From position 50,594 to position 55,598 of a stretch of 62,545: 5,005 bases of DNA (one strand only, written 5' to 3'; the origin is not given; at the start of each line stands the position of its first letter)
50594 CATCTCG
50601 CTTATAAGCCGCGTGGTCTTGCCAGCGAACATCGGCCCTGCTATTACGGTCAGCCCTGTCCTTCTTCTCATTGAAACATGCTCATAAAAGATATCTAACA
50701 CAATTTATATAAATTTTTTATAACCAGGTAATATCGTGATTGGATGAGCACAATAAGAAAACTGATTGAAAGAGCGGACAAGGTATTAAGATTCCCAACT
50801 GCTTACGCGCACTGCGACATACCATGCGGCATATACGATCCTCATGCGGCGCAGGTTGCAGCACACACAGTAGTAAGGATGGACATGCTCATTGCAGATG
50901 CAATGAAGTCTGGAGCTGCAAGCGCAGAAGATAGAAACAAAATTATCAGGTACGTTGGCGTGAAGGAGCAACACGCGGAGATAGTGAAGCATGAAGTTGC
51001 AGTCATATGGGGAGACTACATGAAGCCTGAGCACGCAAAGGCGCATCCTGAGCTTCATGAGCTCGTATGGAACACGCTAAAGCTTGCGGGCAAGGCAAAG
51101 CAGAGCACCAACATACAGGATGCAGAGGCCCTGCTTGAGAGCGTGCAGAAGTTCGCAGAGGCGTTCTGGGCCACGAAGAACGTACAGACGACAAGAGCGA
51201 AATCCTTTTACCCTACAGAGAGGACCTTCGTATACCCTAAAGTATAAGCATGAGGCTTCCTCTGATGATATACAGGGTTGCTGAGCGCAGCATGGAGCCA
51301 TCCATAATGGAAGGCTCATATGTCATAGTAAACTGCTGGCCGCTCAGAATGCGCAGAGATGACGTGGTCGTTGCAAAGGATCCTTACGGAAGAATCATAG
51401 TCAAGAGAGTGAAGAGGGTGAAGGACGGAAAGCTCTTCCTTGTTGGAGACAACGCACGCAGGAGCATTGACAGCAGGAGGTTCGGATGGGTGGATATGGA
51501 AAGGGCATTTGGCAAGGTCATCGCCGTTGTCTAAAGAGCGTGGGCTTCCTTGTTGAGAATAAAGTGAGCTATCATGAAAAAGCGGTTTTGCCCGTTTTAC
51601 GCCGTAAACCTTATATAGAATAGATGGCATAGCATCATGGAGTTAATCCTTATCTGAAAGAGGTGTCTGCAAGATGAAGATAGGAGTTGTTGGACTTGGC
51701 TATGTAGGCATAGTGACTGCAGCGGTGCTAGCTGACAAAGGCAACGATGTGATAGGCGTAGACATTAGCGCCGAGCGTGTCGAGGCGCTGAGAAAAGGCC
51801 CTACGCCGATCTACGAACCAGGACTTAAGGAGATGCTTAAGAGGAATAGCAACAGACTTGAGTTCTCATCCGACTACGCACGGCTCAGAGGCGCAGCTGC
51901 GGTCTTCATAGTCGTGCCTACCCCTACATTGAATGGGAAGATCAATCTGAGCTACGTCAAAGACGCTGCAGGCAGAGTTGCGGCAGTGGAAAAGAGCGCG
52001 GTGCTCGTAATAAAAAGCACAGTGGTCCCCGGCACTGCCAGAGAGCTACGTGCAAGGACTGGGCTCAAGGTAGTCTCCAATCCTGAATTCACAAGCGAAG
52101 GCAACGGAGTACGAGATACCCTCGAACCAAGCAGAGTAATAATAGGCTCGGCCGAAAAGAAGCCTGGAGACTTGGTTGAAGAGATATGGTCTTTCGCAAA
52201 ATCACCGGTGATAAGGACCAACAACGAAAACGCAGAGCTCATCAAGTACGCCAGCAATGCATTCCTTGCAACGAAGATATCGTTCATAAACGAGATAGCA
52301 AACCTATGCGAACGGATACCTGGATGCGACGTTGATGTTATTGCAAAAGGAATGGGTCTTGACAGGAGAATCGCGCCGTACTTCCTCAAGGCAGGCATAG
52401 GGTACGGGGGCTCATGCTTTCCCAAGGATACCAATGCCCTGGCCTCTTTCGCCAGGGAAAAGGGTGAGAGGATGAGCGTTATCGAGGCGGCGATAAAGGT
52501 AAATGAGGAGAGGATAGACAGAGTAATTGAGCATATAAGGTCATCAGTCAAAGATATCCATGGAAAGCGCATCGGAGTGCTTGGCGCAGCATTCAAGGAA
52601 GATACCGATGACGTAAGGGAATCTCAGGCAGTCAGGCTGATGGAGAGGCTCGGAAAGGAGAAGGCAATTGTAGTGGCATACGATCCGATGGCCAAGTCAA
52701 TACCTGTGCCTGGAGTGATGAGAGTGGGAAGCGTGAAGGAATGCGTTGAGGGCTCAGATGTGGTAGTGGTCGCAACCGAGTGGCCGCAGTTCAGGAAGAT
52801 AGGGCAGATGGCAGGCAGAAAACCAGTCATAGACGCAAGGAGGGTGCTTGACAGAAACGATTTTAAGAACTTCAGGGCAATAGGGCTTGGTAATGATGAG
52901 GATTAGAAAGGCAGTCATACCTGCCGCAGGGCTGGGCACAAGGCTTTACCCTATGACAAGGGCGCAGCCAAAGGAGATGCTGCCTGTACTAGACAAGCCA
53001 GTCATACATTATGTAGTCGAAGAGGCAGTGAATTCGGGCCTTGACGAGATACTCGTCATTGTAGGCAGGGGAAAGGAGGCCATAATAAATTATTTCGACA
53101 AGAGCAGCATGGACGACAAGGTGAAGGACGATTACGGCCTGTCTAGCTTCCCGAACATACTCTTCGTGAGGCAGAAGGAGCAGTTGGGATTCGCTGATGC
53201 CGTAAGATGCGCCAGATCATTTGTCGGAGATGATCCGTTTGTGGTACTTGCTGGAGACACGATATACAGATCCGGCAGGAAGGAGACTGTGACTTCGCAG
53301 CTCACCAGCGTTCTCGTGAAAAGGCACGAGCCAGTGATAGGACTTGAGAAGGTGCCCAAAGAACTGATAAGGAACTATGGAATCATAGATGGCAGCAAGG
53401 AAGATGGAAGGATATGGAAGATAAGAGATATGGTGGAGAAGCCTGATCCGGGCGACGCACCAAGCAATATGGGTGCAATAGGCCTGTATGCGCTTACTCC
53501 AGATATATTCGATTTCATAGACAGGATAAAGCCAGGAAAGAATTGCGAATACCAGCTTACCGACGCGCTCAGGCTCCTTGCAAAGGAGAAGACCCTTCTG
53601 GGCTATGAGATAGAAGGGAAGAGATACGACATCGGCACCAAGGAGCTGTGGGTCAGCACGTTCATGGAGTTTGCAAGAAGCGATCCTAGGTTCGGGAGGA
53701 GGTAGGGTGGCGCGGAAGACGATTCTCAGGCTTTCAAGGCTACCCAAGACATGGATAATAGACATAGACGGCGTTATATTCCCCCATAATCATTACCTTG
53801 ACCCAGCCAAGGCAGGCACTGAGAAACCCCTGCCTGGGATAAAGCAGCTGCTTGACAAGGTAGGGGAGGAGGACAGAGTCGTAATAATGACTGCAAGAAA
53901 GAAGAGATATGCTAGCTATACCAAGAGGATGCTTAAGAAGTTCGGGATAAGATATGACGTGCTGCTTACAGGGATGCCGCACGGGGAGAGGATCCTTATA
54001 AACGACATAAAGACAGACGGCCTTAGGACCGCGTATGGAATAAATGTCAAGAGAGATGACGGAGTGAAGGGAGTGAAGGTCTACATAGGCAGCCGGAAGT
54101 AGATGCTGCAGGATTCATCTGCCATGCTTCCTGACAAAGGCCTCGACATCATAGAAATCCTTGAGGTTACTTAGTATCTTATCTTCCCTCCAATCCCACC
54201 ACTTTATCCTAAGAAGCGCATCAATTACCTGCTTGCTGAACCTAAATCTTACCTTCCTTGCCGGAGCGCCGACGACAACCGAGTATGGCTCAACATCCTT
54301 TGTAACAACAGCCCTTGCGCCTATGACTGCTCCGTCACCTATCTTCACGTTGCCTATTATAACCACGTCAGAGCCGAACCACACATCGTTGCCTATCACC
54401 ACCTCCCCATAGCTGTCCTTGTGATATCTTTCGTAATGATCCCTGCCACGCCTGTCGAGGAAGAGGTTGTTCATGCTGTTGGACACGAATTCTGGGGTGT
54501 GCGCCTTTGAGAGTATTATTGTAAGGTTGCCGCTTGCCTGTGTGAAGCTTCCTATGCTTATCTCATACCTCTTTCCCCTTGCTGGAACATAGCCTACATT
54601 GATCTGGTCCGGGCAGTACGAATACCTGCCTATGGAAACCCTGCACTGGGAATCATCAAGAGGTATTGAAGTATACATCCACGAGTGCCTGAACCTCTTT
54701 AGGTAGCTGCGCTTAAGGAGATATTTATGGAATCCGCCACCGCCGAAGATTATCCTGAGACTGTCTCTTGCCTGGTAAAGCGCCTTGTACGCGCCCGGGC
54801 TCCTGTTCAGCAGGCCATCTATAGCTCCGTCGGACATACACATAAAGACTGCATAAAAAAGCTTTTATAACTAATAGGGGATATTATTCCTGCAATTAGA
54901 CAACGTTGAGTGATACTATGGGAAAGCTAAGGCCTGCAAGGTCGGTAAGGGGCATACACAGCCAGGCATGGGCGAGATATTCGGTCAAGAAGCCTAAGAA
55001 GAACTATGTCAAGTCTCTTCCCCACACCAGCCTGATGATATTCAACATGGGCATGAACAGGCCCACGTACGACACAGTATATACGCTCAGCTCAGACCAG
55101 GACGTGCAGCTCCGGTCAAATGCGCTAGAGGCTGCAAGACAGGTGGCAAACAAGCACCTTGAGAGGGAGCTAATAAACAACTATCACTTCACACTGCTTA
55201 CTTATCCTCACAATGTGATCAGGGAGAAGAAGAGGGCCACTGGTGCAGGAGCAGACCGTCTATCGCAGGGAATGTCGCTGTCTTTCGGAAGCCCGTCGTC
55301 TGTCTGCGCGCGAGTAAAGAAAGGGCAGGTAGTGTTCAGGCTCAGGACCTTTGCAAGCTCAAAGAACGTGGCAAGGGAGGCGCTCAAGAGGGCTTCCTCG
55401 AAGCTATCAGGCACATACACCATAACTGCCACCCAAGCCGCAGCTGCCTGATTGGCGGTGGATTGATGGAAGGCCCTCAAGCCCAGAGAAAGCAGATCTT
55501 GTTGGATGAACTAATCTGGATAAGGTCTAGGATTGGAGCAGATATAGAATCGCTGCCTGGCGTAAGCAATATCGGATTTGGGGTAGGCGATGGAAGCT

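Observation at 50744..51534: Nickel superoxide dismutase with dedicated maturation protease (sodN-sodX) in an archaeal context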

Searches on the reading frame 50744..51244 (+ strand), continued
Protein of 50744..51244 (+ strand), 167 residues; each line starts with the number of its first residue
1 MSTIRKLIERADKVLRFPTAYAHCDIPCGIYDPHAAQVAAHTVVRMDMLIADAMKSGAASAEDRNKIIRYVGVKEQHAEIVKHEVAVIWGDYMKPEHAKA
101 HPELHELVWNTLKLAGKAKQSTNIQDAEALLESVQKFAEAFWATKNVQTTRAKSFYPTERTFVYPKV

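Call 61: fold_search(model_id=the predicted structure, library=pdb)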
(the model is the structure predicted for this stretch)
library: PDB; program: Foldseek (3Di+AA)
matches with E <= 10: 432; with E <= 0.001: 16
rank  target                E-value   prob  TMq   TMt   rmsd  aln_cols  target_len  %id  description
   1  3g50_A                1.4e-07  1.00  0.63  0.89   3.0       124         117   37  Crystal Structure of NiSOD D3A mutant at 1.9 A (released 2009-04-28)
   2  3g4x_A                1.7e-07  1.00  0.63  0.89   3.0       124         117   37  Crystal Structure of NiSOD Y9F mutant (released 2009-04-28)
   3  1t6u_D                2.1e-07  1.00  0.62  0.88   3.2       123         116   38  Nickel Superoxide Dismutase (NiSOD) Native 1.30 A Structure (released 2004-07-13)
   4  3g50_C                2.5e-07  1.00  0.61  0.86   3.1       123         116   37  Crystal Structure of NiSOD D3A mutant at 1.9 A (released 2009-04-28)
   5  1t6u_A                2.7e-07  1.00  0.63  0.89   3.0       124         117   38  Nickel Superoxide Dismutase (NiSOD) Native 1.30 A Structure (released 2004-07-13)
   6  1q0d_A                3.4e-07  1.00  0.63  0.89   3.0       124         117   37  Crystal structure of Ni-containing superoxide dismutase with Ni-ligation corresponding to the oxidized state (released 2004-05-18)
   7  3g4x_C                4.6e-07  1.00  0.61  0.86   3.1       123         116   37  Crystal Structure of NiSOD Y9F mutant (released 2009-04-28)
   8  1t6u_F                5.6e-07  1.00  0.61  0.88   3.2       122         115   38  Nickel Superoxide Dismutase (NiSOD) Native 1.30 A Structure (released 2004-07-13)
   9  4ncq_A                6.2e-07  1.00  0.63  0.93   2.0       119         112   36  Crystal structure of NiSOD H1A mutant (released 2014-12-24)
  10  1t6q_A                6.5e-07  1.00  0.61  0.90   2.1       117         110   36  Nickel Superoxide Dismutase (NiSOD) CN-treated Apo Structure (released 2004-07-13)
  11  3g50_B                7.6e-07  1.00  0.61  0.89   2.4       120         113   37  Crystal Structure of NiSOD D3A mutant at 1.9 A (released 2009-04-28)
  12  4ncq_B                9.3e-07  1.00  0.61  0.93   1.7       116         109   35  Crystal structure of NiSOD H1A mutant (released 2014-12-24)
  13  1t6q_B                9.8e-07  1.00  0.62  0.92   2.3       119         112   36  Nickel Superoxide Dismutase (NiSOD) CN-treated Apo Structure (released 2004-07-13)
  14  1t6i_B                1.0e-06  1.00  0.60  0.90   1.9       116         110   35  Nickel Superoxide Dismutase (NiSOD) Apo Structure (released 2004-07-13)
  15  1t6i_A                2.1e-06  1.00  0.62  0.92   1.7       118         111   36  Nickel Superoxide Dismutase (NiSOD) Apo Structure (released 2004-07-13)
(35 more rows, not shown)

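Call 66: search_protein_families(library=pfam, proteins=[L016:277-696:+, L016:781-1335:+, L016:1323-1982:+, L016:1982-2644:+, L016:2833-3951:+, L016:4801-7572:-, L016:7778-8224:+, L033:926-1633:-, L033:1649-2338:-], max_evalue=0.0001)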
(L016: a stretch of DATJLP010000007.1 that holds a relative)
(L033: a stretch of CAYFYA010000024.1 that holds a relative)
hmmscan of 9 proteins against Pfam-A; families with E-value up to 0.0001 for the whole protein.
L016:277-696:+ (140 aa): 0 families

L016:781-1335:+ (185 aa): 1 family
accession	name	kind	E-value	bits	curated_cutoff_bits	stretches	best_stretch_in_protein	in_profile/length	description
PF01725.21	Ham1p_like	-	3e-48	164.6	22.5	1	4-182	1-186/186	Ham1 family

L016:1323-1982:+ (220 aa): 2 families
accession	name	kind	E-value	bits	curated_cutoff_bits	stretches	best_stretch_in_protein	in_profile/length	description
PF00730.31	HhH-GPD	-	1.3e-21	77.3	26.2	1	43-178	1-107/108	HhH-GPD superfamily base excision DNA repair protein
PF00633.29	HHH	-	1.7e-08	34.3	24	1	109-136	2-29/30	Helix-hairpin-helix motif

L016:1982-2644:+ (221 aa): 1 family
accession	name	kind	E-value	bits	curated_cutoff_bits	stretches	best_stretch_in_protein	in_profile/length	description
PF01902.24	Diphthami_syn_2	-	7e-69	232.1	23.2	1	2-216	3-217/219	Diphthamide synthase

L016:2833-3951:+ (373 aa): 2 families
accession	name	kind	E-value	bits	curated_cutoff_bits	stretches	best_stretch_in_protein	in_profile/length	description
PF02769.27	AIRS_C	-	9.8e-18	65.2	23.1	1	182-351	2-153/156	AIR synthase related protein, C-terminal domain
PF00586.29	AIRS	-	2.8e-05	24.9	24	1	58-148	17-97/112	AIR synthase related protein, N-terminal domain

L016:4801-7572:- (923 aa): 24 families
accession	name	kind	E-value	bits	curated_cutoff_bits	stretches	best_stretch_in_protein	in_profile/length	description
PF00004.35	AAA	-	4.8e-77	257.2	21.2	2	412-542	1-130/131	ATPase family associated with various cellular activities (AAA)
PF17862.7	AAA_lid_3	-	2.2e-19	69.1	27.2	2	847-893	1-42/45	AAA+ lid domain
PF13401.12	AAA_22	-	3.9e-12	47.1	27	0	410-445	6-44/130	AAA domain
PF13191.12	AAA_16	-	3.1e-11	44.5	32.6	0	687-713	19-45/167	AAA ATPase domain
PF13173.12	AAA_14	-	2.3e-09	37.8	27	0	412-480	5-74/129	AAA domain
PF07728.20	AAA_5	-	1.5e-08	35.2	22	0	412-480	2-78/139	AAA domain (dynein-related subfamily)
PF05496.18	RuvB_N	-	6e-08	33.1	27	0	410-486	34-102/159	Holliday junction DNA helicase RuvB P-loop domain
PF13521.12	AAA_28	-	6.7e-08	33.3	27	0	695-747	2-53/164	AAA domain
PF06068.19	TIP49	-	2.4e-07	30.7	23.8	0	682-745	41-103/347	TIP49 P-loop domain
PF01695.23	IstB_IS21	-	6.9e-07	29.4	24.1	0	406-450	89-136/238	IstB-like ATP binding protein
PF20720.3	nSTAND3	-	1.2e-06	28.7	27.2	0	410-445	18-54/155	Novel STAND NTPase 3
PF01078.27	Mg_chelatase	-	1.6e-06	28.2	20.3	0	695-723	25-53/207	Magnesium chelatase, subunit ChlI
PF25199.1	nSTAND_NTPase5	-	2e-06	28.1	34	0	373-487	10-115/145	Novel STAND NTPase 5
PF00005.33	ABC_tran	-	2.5e-06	28.5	25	0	693-754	12-73/137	ABC transporter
PF13086.12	AAA_11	-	2.6e-06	27.8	27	0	695-772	20-80/257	AAA domain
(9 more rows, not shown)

L016:7778-8224:+ (149 aa): 2 families
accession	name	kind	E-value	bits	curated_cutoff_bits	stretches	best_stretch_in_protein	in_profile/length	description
PF01230.28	HIT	-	2.5e-10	41.3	21.5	1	13-95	3-89/98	HIT domain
PF11969.13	DcpS_C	-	3.6e-06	27.8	24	1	4-79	2-79/114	Scavenger mRNA decapping enzyme C-term binding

L033:926-1633:- (235 aa): 1 family
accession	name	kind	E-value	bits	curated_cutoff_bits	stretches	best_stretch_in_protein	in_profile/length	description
PF22175.2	Ogg-HhH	-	8.6e-53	178.9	27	1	37-216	1-173/173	8-oxoguanine DNA glycosylase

L033:1649-2338:- (229 aa): 2 families
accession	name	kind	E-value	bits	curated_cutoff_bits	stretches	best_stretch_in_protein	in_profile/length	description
PF03749.19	SfsA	-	7.6e-49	165.5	22.8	1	80-212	2-135/138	Sugar fermentation stimulation protein RE domain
PF17746.7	SfsA_N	-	7.3e-16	58.5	25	1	12-75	2-62/63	SfsA N-terminal OB domain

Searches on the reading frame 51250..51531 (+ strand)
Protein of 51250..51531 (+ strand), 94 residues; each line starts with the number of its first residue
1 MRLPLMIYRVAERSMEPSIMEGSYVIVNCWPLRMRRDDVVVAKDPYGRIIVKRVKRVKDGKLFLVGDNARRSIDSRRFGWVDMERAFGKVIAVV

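Call 3: search_protein_families(library=pfam, proteins=[window:51250-51531:+], max_evalue=0.01)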
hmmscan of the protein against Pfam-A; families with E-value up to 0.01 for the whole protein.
window:51250-51531:+ (94 aa): 2 families
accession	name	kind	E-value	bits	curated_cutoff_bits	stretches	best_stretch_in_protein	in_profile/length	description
PF10502.14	Peptidase_S26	-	2.7e-15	57.1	22.9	2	55-93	128-166/168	Signal peptidase, peptidase S26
PF00717.28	Peptidase_S24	-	3.5e-08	33.6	23.3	1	6-70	36-97/116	Peptidase S24-like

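Call 4: search_protein_families(library=ncbifam, proteins=[window:51250-51531:+], max_evalue=0.01)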
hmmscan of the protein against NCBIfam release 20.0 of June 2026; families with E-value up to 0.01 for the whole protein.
window:51250-51531:+ (94 aa): 6 families
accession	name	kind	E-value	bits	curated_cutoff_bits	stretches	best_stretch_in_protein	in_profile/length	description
TIGR02754.1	sod_Ni_protease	equivalog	5.5e-15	55.6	63.25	1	9-91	2-89/90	nickel-type superoxide dismutase maturation protease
TIGR02227.1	sigpep_I_bact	equivalog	5.3e-14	52.4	47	2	56-93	120-157/162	signal peptidase I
TIGR02228.1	sigpep_I_arch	equivalog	0.00011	22.1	51.85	1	10-63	36-93/158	signal peptidase I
NF008114.0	PRK10861.1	equivalog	0.0005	19.4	277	1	57-93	264-300/324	signal peptidase I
TIGR02771.1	TraF_Ti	equivalog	0.0046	16.5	100.25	0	43-89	118-164/171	conjugative transfer signal peptidase TraF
TIGR00498.1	lexA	equivalog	0.0082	15.7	110.95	1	8-70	118-178/203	transcriptional repressor LexA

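Call 11: search_solved_structures(query=window:51250-51531:+, show_alignments=2, max_evalue=0.1)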
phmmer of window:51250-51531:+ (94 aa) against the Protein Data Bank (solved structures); distinct sequences matched with E-value up to 0.1: 9.
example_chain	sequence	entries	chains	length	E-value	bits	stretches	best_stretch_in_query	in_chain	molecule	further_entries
4nv4_A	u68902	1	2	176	2.6e-05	27.6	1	53-90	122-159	Signal peptidase I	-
4wvh_A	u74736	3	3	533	0.0041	20.6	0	57-90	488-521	Maltose-binding periplasmic protein,Signal peptidase IB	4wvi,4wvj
4wvg_A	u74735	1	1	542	0.01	19.3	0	57-90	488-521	Maltose-binding periplasmic protein,Signal peptidase IB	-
4me8_A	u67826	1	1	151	0.015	18.8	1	56-84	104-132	Signal peptidase I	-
9nlo_A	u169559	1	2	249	0.052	17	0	57-92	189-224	Signal peptidase I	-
1b12_A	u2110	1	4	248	0.062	16.8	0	57-92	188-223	SIGNAL PEPTIDASE I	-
6b88_A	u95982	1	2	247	0.062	16.8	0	57-92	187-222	Signal peptidase I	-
1kn9_A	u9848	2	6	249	0.062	16.8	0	57-92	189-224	Signal peptidase I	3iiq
1t7d_A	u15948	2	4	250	0.062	16.8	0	57-92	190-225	SIGNAL PEPTIDASE I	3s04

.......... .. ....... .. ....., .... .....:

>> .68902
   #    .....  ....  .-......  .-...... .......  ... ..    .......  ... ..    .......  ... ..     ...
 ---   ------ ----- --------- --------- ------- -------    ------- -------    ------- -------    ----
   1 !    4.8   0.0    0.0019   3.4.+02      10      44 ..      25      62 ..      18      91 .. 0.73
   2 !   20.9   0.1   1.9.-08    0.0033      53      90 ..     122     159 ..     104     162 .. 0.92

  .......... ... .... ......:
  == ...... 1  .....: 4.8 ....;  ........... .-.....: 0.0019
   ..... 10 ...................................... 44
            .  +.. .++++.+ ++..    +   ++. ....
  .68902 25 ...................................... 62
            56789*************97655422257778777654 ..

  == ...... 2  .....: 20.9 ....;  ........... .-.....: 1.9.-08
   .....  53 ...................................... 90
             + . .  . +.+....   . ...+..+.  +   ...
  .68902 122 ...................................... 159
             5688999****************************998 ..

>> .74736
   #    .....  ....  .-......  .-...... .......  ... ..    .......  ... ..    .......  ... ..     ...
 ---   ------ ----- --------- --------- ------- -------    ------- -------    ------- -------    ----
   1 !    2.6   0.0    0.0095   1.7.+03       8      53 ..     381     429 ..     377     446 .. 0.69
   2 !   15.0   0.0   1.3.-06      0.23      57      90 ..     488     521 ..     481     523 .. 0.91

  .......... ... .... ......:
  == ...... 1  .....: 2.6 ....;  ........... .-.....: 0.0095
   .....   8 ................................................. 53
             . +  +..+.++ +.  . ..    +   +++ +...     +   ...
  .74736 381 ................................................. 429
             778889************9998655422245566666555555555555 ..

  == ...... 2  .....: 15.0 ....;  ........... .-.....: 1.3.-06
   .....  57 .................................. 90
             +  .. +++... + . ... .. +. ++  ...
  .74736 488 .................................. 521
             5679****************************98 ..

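Call 49: find_homologous_proteins(query=window:51250-51531:+)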
Query window:51250-51531:+ (94 aa): 4 proteins with E <= 0.001 among 7 candidates.
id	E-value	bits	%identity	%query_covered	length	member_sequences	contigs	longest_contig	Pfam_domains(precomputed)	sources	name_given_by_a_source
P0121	4.3e-51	189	100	95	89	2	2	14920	PF00717.29,PF10502.15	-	-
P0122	3.9e-41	157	77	100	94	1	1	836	PF00717.29,PF10502.15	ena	-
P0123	2.3e-28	116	58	97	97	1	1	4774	PF00717.29,PF10502.15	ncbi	-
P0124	6.1e-27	111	59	98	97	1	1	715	PF00717.29,PF10502.15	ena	-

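Call 58: predict_structure(alignment_id=A2)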
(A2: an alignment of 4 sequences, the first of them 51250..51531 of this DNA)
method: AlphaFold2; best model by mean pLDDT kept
length: 94 residues; sequences in the alignment: 4
mean_pLDDT: 49.1   pTM: 0.39
mean pLDDT of the five models: 49.1, 37.5, 36.6, 35.6, 32.8
residues with pLDDT >= 90: 0; 70-90: 0; 50-70: 52; < 50: 42
segments of 3 or more residues with pLDDT < 50: 1-3, 11-14, 65-94
pLDDT, mean of each block of 10 residues (from residue 1): 51 49 54 61 56 62 44 31 39 36
secondary structure, 60 per line:
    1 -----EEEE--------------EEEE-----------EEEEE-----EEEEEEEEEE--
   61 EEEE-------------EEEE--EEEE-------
elements in order: E6-9 E24-27 E39-43 E49-58 E61-64 E78-81 E84-87

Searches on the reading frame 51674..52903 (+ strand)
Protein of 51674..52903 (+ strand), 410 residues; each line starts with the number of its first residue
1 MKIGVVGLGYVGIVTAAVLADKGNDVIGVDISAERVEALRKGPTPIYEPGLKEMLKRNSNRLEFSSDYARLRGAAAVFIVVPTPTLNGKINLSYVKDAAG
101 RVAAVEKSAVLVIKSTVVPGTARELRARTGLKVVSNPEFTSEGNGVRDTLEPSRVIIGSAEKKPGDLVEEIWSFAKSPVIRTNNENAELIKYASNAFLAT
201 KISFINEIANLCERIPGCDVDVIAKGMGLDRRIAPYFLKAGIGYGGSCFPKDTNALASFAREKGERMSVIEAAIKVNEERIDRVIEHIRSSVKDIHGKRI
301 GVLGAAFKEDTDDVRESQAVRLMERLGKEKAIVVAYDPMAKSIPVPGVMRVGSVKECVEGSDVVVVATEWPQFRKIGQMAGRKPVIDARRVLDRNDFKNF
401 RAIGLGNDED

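Call 8: search_protein_families(library=pfam, proteins=[window:51674-52903:+], max_evalue=0.001)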
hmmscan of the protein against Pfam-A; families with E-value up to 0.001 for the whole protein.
window:51674-52903:+ (410 aa): 9 families
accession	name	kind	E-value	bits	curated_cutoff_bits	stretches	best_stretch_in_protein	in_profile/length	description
PF03721.20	UDPG_MGDP_dh_N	-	5.2e-49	166.8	27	1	1-171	1-187/187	UDP-glucose/GDP-mannose dehydrogenase family, NAD binding domain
PF00984.24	UDPG_MGDP_dh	-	6.5e-36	122.8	25.4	1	185-278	1-93/94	UDP-glucose/GDP-mannose dehydrogenase family, central domain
PF03720.21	UDPG_MGDP_dh_C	-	2e-25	89.6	30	1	301-394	1-103/103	UDP-glucose/GDP-mannose dehydrogenase family, UDP binding domain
PF03446.21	NAD_binding_2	-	2.1e-05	25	21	1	2-128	1-106/161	NAD binding domain of 6-phosphogluconate dehydrogenase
PF02737.24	3HCDH_N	-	6.2e-05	23.4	22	1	2-77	1-82/180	3-hydroxyacyl-CoA dehydrogenase, NAD binding domain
PF02558.23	ApbA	-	9.6e-05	22.5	22.2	1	3-65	1-61/150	Ketopantoate reductase PanE/ApbA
PF03807.23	F420_oxidored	-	0.00021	22.3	21.6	0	351-386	50-89/94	NADP oxidoreductase coenzyme F420-dependent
PF02254.24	TrkA_N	-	0.00058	20.6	23.8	0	5-41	3-39/116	TrkA-N domain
PF02826.25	2-Hacid_dh_C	-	0.00065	19.6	25.1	0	2-39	38-75/178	D-isomer specific 2-hydroxyacid dehydrogenase, NAD binding domain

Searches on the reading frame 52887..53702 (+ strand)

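Call 8: search_protein_families(library=pfam, proteins=[window:52887-53702:+], max_evalue=0.001)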
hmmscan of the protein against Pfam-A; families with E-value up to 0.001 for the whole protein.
window:52887-53702:+ (272 aa): 2 families
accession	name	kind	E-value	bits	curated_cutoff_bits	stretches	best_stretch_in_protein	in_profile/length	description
PF00483.29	NTP_transferase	-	2.2e-34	119.6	21.2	1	8-253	1-233/245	Nucleotidyl transferase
PF12804.13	NTP_transf_3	-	5.2e-08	33.7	27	1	9-127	1-98/160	MobA-like NTP transferase domain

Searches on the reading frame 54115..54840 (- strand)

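Call 8: search_protein_families(library=pfam, proteins=[window:54115-54840:-], max_evalue=0.001)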
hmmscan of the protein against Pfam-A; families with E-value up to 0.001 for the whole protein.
window:54115-54840:- (241 aa): 2 families
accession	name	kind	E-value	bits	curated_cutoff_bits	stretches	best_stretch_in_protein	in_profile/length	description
PF00132.30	Hexapep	-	2.5e-10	40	27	1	147-181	2-36/36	Bacterial transferase hexapeptide (six repeats)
PF14602.12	Hexapep_2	-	0.00049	20.2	27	0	147-181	2-34/34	Hexapeptide repeat of succinyl-transferase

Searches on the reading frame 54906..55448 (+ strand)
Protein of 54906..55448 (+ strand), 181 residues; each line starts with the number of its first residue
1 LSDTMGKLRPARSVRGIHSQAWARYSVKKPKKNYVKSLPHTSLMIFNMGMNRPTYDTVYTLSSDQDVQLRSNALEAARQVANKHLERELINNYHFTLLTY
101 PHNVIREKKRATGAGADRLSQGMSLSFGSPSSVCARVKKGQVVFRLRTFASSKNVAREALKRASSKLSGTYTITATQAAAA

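Call 23: search_protein_families(library=pfam, proteins=[window:54906-55448:+], max_evalue=0.0001)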
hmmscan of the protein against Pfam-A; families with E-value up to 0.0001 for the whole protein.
window:54906-55448:+ (181 aa): 1 family
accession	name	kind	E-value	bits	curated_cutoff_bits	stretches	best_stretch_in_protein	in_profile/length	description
PF00252.24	Ribosomal_L16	-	1.2e-26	93.7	27.9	1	26-173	5-131/132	Ribosomal protein L16p/L10e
